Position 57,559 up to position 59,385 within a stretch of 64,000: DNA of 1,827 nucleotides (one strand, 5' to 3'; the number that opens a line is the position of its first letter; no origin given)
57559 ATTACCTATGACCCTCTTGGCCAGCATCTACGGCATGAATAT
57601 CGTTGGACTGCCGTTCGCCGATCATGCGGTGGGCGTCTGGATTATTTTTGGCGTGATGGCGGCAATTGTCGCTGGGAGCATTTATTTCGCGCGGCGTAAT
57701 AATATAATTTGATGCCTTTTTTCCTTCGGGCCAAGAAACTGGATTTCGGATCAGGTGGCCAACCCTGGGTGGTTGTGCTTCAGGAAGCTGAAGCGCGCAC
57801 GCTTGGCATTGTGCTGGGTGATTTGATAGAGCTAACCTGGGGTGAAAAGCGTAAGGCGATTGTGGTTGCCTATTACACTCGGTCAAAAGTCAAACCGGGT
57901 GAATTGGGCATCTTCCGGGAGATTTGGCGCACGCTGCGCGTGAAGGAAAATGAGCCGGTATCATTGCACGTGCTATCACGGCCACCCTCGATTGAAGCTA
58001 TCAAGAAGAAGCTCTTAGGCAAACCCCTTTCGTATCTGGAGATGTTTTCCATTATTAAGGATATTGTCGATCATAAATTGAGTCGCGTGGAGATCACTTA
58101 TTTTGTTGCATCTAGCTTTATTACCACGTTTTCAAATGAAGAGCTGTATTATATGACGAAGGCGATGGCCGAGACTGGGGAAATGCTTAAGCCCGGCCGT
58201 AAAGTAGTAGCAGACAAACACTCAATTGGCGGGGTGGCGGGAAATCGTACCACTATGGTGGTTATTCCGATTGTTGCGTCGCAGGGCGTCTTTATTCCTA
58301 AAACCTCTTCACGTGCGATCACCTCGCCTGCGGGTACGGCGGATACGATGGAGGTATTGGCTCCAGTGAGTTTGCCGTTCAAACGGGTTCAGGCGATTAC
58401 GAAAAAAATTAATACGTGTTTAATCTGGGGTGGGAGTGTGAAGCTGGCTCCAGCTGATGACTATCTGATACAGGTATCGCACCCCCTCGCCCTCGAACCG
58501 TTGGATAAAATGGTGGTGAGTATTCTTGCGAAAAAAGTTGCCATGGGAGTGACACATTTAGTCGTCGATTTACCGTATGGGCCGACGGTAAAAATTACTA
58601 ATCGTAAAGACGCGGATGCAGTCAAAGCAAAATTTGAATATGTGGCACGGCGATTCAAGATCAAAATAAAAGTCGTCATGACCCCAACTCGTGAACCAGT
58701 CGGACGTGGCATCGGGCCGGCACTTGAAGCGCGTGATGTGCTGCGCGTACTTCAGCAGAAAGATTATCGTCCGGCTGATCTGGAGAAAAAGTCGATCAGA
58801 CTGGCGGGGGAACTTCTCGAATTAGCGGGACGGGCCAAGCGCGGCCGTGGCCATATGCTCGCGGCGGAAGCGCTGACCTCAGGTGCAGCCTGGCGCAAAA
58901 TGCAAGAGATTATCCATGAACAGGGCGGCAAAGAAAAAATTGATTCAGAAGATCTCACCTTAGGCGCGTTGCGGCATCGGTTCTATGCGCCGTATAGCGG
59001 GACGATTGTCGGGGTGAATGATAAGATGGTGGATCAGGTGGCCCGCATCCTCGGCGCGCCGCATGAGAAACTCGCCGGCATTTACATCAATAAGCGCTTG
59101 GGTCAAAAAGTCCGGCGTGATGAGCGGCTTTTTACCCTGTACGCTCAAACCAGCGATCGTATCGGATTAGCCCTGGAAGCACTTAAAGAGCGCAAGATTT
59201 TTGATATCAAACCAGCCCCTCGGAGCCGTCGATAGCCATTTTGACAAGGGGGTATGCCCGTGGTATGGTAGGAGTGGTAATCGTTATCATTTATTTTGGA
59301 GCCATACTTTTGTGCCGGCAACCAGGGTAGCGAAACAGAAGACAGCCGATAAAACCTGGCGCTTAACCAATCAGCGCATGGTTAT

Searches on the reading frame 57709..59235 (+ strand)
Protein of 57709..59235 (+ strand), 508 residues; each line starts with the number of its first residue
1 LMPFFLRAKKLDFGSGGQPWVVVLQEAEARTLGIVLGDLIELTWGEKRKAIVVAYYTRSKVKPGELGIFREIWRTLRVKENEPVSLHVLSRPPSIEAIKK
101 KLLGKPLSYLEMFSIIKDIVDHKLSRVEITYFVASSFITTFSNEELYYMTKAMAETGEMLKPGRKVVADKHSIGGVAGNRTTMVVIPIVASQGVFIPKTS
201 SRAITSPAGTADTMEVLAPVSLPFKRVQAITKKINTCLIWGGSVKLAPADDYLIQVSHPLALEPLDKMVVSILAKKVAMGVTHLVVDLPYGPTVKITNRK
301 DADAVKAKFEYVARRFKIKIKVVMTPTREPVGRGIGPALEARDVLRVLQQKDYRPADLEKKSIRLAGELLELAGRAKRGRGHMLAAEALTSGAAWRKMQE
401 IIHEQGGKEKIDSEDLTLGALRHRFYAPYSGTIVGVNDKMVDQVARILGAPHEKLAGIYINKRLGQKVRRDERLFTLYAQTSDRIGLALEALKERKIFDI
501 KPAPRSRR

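Call 78: search_protein_families(library=pfam, proteins=[window:57709-59235:+], max_evalue=0.00001)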
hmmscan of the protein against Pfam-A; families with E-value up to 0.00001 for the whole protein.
window:57709-59235:+ (508 aa): 3 families
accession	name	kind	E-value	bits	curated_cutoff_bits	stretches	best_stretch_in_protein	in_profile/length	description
PF00591.27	Glycos_transf_3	-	3.2e-10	40.5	27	1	166-394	3-252/253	Glycosyl transferase family, a/b domain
PF02885.22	Glycos_trans_3N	-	5.5e-09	36.1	26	1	96-157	2-63/63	Glycosyl transferase family, helical bundle domain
PF07831.19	PYNP_C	-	2.7e-07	30.6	27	1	444-494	13-70/75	Pyrimidine nucleoside phosphorylase C-terminal domain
